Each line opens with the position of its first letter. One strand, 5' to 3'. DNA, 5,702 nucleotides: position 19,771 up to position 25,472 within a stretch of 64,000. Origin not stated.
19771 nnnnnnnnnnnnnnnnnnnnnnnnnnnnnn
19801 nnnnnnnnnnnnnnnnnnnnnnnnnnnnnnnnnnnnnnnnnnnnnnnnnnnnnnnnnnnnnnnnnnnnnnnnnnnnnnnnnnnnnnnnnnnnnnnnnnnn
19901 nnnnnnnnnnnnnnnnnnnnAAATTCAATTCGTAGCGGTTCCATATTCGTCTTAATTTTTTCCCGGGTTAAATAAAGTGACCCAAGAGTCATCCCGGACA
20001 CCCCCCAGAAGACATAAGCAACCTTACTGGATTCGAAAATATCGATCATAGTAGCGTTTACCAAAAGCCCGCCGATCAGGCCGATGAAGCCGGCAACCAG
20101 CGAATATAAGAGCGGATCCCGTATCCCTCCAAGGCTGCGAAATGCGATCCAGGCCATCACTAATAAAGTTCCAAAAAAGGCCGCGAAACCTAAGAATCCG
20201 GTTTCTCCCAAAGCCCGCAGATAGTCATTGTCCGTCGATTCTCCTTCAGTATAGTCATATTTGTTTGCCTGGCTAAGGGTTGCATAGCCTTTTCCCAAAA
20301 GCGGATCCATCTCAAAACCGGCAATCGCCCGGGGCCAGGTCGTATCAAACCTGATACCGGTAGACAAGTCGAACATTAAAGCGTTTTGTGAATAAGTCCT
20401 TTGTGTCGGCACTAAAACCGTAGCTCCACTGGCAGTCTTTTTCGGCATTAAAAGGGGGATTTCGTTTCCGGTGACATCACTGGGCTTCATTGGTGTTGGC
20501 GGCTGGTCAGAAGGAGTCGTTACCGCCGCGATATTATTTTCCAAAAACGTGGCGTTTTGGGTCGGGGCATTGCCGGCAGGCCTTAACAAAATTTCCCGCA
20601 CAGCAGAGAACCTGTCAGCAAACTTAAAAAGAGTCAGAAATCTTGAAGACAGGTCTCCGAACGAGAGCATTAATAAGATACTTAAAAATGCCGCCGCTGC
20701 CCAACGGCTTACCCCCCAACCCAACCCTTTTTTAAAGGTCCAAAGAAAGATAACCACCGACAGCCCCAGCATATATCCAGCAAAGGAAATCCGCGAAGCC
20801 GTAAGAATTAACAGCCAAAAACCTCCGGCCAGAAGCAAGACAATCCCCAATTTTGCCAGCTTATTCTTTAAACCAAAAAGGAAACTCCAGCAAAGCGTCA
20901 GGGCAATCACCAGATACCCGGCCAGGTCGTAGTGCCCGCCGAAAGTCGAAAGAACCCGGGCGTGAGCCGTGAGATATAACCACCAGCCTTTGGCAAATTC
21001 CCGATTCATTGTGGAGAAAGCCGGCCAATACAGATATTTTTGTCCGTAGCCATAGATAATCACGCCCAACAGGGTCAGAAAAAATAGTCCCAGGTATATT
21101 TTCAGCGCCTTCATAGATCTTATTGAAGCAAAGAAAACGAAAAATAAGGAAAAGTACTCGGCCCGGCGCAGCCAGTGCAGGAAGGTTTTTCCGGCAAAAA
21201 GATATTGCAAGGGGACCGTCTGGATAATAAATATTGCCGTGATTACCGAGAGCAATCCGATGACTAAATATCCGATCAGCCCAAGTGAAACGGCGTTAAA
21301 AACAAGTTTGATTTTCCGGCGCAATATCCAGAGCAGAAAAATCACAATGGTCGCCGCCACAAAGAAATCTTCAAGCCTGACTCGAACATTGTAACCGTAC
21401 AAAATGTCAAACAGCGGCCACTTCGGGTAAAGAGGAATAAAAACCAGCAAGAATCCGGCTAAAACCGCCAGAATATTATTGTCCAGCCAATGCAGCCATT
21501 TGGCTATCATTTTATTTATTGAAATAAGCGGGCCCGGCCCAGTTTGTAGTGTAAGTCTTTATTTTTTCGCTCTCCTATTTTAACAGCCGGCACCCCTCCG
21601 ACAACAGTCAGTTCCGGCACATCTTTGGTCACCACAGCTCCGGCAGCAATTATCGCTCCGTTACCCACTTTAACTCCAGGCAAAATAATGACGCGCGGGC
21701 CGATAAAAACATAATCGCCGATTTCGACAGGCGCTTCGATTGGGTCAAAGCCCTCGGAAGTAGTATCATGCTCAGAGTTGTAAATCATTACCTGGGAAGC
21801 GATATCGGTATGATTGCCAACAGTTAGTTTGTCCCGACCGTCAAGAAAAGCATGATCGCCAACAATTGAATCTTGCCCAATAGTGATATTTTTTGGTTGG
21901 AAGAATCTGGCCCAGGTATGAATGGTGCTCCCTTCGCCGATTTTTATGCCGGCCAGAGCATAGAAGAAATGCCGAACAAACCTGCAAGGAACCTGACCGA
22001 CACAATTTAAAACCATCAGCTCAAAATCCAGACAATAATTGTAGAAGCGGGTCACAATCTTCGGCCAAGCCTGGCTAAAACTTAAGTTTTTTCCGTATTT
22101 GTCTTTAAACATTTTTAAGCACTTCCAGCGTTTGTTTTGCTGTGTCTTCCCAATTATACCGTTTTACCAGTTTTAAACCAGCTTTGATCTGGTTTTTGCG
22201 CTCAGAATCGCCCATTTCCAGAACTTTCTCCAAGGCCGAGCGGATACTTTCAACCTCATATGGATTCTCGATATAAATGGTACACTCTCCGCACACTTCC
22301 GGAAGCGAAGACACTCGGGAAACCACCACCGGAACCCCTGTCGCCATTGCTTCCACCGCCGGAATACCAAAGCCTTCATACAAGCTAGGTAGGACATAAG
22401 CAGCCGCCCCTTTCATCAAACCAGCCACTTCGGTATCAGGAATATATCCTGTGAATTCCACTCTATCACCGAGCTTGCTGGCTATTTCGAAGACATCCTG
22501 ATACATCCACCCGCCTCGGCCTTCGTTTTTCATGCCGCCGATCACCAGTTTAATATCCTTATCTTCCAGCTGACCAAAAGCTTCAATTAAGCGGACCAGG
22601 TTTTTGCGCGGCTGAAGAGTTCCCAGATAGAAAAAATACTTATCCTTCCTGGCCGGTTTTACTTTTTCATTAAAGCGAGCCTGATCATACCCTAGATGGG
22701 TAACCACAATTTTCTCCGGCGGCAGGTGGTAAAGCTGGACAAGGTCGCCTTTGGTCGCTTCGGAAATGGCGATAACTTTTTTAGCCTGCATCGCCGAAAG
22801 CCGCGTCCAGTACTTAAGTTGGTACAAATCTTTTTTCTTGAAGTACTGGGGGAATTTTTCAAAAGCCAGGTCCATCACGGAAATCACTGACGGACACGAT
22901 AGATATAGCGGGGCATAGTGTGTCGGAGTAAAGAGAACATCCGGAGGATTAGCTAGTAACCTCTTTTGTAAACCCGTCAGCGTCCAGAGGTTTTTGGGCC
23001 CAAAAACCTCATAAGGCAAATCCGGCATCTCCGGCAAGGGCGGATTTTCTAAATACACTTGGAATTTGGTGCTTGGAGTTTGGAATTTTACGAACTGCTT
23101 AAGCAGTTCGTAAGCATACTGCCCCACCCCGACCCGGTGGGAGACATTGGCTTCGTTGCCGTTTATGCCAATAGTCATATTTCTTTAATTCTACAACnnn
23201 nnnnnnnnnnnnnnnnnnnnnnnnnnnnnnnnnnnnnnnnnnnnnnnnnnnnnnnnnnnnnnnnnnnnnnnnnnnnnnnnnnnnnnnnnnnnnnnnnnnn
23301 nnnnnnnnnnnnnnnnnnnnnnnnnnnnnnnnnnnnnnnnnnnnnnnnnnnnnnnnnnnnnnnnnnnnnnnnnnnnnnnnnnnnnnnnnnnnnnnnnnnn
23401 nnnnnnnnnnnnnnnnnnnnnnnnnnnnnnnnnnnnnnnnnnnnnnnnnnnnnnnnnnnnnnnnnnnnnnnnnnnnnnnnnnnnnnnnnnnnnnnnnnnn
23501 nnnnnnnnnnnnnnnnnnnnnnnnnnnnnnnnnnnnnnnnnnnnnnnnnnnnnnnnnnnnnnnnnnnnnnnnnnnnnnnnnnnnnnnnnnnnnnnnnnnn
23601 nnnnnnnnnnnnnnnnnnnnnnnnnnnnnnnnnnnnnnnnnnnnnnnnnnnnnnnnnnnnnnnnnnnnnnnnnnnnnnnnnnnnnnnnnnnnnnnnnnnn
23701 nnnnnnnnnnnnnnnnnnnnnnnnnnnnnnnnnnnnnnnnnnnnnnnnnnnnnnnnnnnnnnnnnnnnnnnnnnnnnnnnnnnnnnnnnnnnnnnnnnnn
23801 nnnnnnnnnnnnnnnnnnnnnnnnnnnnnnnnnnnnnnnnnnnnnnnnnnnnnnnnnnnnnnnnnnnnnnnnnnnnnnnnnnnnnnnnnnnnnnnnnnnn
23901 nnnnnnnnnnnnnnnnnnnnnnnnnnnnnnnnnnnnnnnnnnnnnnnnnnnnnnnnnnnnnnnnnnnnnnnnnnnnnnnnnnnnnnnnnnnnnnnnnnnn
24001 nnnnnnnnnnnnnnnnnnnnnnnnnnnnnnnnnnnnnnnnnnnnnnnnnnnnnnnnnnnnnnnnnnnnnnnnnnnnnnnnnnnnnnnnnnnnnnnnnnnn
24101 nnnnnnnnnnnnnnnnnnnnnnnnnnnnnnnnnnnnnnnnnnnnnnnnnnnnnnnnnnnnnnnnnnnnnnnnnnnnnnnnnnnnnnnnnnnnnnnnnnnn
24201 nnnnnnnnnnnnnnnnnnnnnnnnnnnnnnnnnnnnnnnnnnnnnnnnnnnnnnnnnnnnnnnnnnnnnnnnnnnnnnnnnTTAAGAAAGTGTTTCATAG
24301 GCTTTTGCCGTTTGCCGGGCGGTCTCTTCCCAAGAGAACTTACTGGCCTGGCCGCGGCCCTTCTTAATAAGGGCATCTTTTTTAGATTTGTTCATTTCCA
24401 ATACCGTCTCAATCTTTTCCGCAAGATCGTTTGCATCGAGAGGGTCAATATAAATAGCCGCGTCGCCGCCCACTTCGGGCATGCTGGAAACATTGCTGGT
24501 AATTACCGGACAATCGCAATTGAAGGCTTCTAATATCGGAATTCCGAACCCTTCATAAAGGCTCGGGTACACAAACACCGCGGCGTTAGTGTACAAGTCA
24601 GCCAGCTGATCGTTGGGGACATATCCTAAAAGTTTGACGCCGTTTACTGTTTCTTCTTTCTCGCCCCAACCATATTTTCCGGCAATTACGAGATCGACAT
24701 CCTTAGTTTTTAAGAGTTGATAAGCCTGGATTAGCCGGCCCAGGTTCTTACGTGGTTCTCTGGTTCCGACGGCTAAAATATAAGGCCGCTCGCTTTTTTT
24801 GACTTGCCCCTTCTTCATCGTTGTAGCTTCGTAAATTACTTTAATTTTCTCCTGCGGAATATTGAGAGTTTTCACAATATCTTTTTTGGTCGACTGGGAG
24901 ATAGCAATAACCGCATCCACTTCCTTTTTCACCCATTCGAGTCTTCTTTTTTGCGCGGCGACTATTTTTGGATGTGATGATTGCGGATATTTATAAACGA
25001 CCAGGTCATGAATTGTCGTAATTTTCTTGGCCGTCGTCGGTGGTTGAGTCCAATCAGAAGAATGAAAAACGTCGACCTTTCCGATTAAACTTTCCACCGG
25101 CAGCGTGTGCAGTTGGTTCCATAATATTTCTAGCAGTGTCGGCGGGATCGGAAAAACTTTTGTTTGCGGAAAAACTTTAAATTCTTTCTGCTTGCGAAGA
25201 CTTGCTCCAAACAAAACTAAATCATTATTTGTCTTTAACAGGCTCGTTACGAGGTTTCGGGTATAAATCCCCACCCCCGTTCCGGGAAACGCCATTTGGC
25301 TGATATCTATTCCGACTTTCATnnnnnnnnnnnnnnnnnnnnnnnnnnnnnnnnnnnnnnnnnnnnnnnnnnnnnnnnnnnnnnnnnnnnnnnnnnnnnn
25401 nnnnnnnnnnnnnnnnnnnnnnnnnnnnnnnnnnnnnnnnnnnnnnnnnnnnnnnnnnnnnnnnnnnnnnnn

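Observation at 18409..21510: Single 1033-aa polypeptide fusing an O-antigen-ligase/Wzy_C-like domain to a second GT-C-like membrane domain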

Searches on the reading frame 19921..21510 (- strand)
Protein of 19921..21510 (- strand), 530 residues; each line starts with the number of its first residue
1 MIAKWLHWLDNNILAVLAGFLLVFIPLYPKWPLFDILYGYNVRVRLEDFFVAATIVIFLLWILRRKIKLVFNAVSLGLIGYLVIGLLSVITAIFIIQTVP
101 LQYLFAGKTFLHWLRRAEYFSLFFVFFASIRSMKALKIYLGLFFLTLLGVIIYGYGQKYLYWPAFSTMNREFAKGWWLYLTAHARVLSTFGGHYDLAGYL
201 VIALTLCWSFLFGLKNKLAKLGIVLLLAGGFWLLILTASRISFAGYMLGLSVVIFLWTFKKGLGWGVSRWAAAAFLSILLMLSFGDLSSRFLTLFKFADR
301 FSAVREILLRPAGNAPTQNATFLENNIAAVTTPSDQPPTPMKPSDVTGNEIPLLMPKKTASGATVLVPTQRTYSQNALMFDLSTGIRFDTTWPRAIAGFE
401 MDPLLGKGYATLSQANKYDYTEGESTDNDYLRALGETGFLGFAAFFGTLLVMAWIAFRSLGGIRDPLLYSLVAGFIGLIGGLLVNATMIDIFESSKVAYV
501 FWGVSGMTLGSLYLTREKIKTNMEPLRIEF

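Call 74: predict_structure(alignment_id=A2)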
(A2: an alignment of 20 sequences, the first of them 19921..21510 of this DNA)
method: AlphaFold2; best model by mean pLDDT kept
length: 530 residues; sequences in the alignment: 20
mean_pLDDT: 81.9   pTM: 0.83
mean pLDDT of the five models: 81.9, 79.7, 79.6, 79.4, 78.8
residues with pLDDT >= 90: 301; 70-90: 101; 50-70: 60; < 50: 68
segments of 3 or more residues with pLDDT < 50: 296-298, 300-302, 308-331, 333-335, 339-356, 368-370, 523-530
pLDDT, mean of each block of 10 residues (from residue 1): 93 96 90 80 85 96 90 94 97 94 91 94 97 96 98 91 66 60 77 89 98 96 97 91 96 97 97 93 72 54 47 32 37 50 34 49 52 66 75 89 93 79 77 95 97 97 95 98 93 90 98 87 46
secondary structure, 60 per line:
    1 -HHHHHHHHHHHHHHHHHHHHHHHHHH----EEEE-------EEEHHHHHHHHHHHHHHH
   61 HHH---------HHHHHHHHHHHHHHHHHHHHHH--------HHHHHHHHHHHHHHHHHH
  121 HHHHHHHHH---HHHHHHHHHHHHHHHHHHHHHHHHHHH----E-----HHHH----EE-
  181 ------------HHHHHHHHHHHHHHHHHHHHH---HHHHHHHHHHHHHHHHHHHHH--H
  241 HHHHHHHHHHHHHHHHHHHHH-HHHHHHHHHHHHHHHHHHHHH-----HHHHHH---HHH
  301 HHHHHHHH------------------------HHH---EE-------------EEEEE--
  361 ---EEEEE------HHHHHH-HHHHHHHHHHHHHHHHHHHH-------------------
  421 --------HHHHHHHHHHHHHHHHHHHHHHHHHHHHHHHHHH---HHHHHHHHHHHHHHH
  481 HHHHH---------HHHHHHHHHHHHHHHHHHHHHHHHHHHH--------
elements in order: H2-27 E32-35 E43-45 H46-63 H73-94 H103-129 H133-159 H170-173 H193-213 H217-237 H240-261 H263-283 H289-294 H298-308 E354-358 E364-368 H375-380 H382-401 H429-462 H466-485 H495-522
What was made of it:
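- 19966..21510 (-): N-terminal module, aa 1-515: 12 TM helices, WaaL / O-antigen-ligase fold. AF2 model of the N-half, pLDDT 82, pTM 0.83 (call 74).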

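Call 77: fold_search(model_id=the predicted structure, library=pdb)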
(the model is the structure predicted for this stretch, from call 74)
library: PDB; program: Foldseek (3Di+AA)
matches with E <= 10: 79; with E <= 0.001: 1
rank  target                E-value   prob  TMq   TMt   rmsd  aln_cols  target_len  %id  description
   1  7tpg_B                6.3e-07  1.00  0.50  0.63   8.8       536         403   15  Single-Particle Cryo-EM Structure of the WaaL O-antigen ligase in its ligand bound state (released 2022-04-06)
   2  8p1u_A                1.9e-02  1.00  0.39  0.53   9.0       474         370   12  Structure of divisome complex FtsWIQLB (released 2024-05-22)
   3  8tj3_B                3.2e-02  1.00  0.35  0.50   8.7       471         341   13  Structural basis of peptidoglycan synthesis by E. coli RodA-PBP2 complex (released 2023-08-30)
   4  8bh1_A                5.4e-02  0.99  0.39  0.53   8.7       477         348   13  Core divisome complex FtsWIQBL from Pseudomonas aeruginosa (released 2023-04-19)
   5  8wvg_A                1.6e-01  0.11  0.10  0.11  23.4       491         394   10  Human VMAT2 in complex with tetrabenazine (released 2024-09-25)
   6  8jsw                  1.7e-01  0.11  0.10  0.12  24.5       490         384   11  Human VMAT2 complex with serotonin (released 2023-11-29)
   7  8wrd_A                2.6e-01  0.11  0.10  0.13  25.3       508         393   10  Human VMAT2 in the apo state (released 2024-09-25)
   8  8xob                  4.1e-01  0.08  0.11  0.14  23.2       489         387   11  VMAT2 protonated state (released 2024-05-08)
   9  8jsx                  5.3e-01  0.08  0.11  0.14  23.9       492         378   11  VMAT2 complex with noradrenaline in lumen-facing state (released 2024-05-08)
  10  6pl6_A                6.8e-01  0.44  0.27  0.38  14.0       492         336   13  Structural coordination of polymerization and crosslinking by a peptidoglycan synthase complex (released 2020-03-18)
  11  9g8k_A                8.8e-01  0.04  0.11  0.09  27.8       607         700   11  Structure of K+-dependent Na+-PPase from Thermotoga maritima in complex with Ca2+ and Etidronate (released 2025-06-04)
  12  9pdq                  1.0e+00  0.06  0.11  0.11  20.4       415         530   14  Human OCTN2 bound to carnitine in the occluded conformation (released 2025-12-03)
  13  7cq5_C                1.2e+00  0.03  0.11  0.09  23.8       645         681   12  Structure of the human CLCN7-OSTM1 complex with ATP (released 2020-11-11)
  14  6bfi_B                1.4e+00  0.05  0.10  0.07  29.8       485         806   10  Vinculin homolog in a sponge (phylum Porifera) reveals vertebrate-like cell adhesions involved in early multicellular  (released 2018-06-13)
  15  7cq7_C                1.5e+00  0.02  0.09  0.08  25.7       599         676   12  Structure of the human CLCN7-OSTM1 complex with ADP (released 2020-11-11)
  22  6bas                  3.0e+00  0.33  0.33  0.52  10.2       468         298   11  Crystal structure of Thermus thermophilus Rod shape determining protein RodA D255A mutant (Q5SIX3_THET8) (released 2018-03-28)
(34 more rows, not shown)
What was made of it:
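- Same-fold SEDS polymerases are the next-best structural matches, and PDB entry 6bas is a RodA D255A mutant (call 77).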

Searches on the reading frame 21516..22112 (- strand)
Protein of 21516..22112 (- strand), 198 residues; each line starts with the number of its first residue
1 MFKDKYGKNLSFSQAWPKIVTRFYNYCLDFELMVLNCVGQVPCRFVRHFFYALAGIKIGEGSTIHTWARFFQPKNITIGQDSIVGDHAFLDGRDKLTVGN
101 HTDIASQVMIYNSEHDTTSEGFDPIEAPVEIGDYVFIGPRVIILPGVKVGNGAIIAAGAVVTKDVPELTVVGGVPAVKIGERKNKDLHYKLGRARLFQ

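Call 8: search_protein_families(library=pfam, proteins=[window:21516-22112:-], max_evalue=0.001)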
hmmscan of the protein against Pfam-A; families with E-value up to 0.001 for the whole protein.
window:21516-22112:- (198 aa): 2 families
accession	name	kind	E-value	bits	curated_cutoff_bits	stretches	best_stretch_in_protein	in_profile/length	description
PF00132.30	Hexapep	-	3.8e-17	61.6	27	1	129-163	2-36/36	Bacterial transferase hexapeptide (six repeats)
PF14602.12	Hexapep_2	-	9.8e-10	38.4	27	1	128-163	1-34/34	Hexapeptide repeat of succinyl-transferase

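Call 53: search_protein_families(library=ncbifam, proteins=[window:21516-22112:-], max_evalue=0.01)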
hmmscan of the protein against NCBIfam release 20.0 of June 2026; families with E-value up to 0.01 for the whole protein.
window:21516-22112:- (198 aa): 46 families (the best 25 are shown)
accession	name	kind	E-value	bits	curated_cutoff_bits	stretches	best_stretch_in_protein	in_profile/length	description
NF007797.0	PRK10502.1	subfamily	4.2e-28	98.2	192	1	43-185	40-182/183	WcaF family extracellular polysaccharide biosynthesis acetyltransferase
NF007240.0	PRK09677.1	equivalog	5.2e-21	75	243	1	38-181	24-183/192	putative lipopolysaccharide biosynthesis O-acetyl transferase WbbJ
NF038307.1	EPS_acetyl_HpsU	equivalog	7.6e-21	74.5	305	1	43-176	39-172/178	hormogonium polysaccharide biosynthesis acetyltransferase HpsU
TIGR04008.1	WcaF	equivalog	4.9e-20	72.2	326.3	1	40-182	37-178/180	colanic acid biosynthesis acetyltransferase WcaF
TIGR03308.1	phn_thr-fam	hypoth_equivalog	4.6e-18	65.8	201.65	1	127-189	107-169/204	phosphonate metabolim protein, transferase hexapeptide repeat family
NF000311.1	Vat_ABCDEFH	equivalog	9.9e-18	64.4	300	1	122-189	104-171/201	Vat family streptogramin A O-acetyltransferase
TIGR03532.1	DapD_Ac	equivalog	6.8e-17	61.8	231.75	1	77-185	118-217/231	2,3,4,5-tetrahydropyridine-2,6-dicarboxylate N-acetyltransferase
NF007499.0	PRK10092.1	equivalog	9.4e-16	58.1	314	1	94-179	92-180/183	maltose O-acetyltransferase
NF007076.0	PRK09527.1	equivalog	9.8e-16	57.8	347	1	57-190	57-193/203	galactoside O-acetyltransferase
NF058585.1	HptprglPActTf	PfamEq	1.6e-15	57.1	300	1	128-185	106-163/172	heptaprenylglyceryl phosphate O-acetyltransferase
NF000097.1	stregram_VatC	exception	1.2e-14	54.7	425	1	117-186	108-176/212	streptogramin A O-acetyltransferase Vat(C)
NF000490.1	chloram_CatB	equivalog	1.8e-14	53.6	350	1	109-184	89-166/210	type B chloramphenicol O-acetyltransferase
NF033468.1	stregram_VatI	exception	5e-14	52.6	415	1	117-186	101-170/208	streptogramin A O-acetyltransferase Vat(I)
NF000147.1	stregram_VatF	exception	5.7e-14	52.1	400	1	124-189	116-181/221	streptogramin A O-acetyltransferase Vat(F)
TIGR03570.1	NeuD_NnaD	subfamily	7e-14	51.9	160.8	1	126-176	151-201/202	NeuD/PglB/VioB family sugar acetyltransferase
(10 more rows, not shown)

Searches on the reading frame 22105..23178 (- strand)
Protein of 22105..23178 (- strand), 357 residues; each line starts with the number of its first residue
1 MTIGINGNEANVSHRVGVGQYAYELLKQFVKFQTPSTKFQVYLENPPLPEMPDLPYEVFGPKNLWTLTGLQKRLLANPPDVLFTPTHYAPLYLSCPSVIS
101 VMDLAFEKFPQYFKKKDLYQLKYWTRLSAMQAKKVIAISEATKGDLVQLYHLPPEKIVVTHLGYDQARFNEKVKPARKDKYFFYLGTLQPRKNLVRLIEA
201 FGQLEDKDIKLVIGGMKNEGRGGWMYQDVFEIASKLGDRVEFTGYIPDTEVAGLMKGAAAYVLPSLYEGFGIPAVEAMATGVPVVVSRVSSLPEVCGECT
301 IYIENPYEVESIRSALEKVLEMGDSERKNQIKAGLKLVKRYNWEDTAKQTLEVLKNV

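Call 8: search_protein_families(library=pfam, proteins=[window:22105-23178:-], max_evalue=0.001)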
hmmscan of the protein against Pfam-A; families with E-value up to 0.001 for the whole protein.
window:22105-23178:- (357 aa): 6 families
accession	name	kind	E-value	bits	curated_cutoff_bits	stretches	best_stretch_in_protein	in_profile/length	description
PF00534.26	Glycos_transf_1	-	6.1e-33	114.2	26.4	1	169-334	5-169/172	Glycosyl transferases group 1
PF13692.12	Glyco_trans_1_4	-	1.5e-25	90.5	27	1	180-321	2-141/142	Glycosyl transferases group 1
PF20706.3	GT4-conflict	-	1.6e-14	54.1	26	1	131-296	146-320/385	Family 4 Glycosyltransferase in conflict systems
PF13439.12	Glyco_transf_4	-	6.7e-12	46.2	28.5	1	18-167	4-169/170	Glycosyltransferase Family 4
PF13579.12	Glyco_trans_4_4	-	5.1e-05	24.1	29.7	0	55-163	51-158/158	Glycosyl transferase 4-like domain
PF13524.12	Glyco_trans_1_2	-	7.6e-05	23.1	25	1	199-351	7-143/144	Glycosyl transferase-like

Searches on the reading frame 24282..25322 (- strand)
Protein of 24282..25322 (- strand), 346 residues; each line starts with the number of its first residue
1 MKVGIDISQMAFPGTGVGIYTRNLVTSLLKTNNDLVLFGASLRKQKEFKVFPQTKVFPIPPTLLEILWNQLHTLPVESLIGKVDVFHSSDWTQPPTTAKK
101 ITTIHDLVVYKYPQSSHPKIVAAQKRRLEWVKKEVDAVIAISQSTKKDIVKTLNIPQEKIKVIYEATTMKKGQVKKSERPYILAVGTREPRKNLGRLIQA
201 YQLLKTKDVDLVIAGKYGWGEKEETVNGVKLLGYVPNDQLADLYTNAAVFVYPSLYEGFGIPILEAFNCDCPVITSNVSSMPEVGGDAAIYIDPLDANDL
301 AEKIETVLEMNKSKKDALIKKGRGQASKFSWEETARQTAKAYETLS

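Call 8: search_protein_families(library=pfam, proteins=[window:24282-25322:-], max_evalue=0.001)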
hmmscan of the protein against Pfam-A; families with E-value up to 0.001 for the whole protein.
window:24282-25322:- (346 aa): 6 families
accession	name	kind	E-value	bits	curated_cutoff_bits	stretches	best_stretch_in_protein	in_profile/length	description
PF00534.26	Glycos_transf_1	-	5e-33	114.5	26.4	1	168-323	4-170/172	Glycosyl transferases group 1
PF13692.12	Glyco_trans_1_4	-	2.7e-27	96.2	27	1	179-309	1-141/142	Glycosyl transferases group 1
PF13439.12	Glyco_transf_4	-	6.1e-16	59.3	28.5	1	16-164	3-163/170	Glycosyltransferase Family 4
PF13524.12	Glyco_trans_1_2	-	2.2e-09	37.9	25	1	205-337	10-141/144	Glycosyl transferase-like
PF20706.3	GT4-conflict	-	5e-06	26.2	26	1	237-281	272-316/385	Family 4 Glycosyltransferase in conflict systems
PF00982.27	Glyco_transf_20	-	0.00048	19.4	32.5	1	230-329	354-458/473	Glycosyltransferase family 20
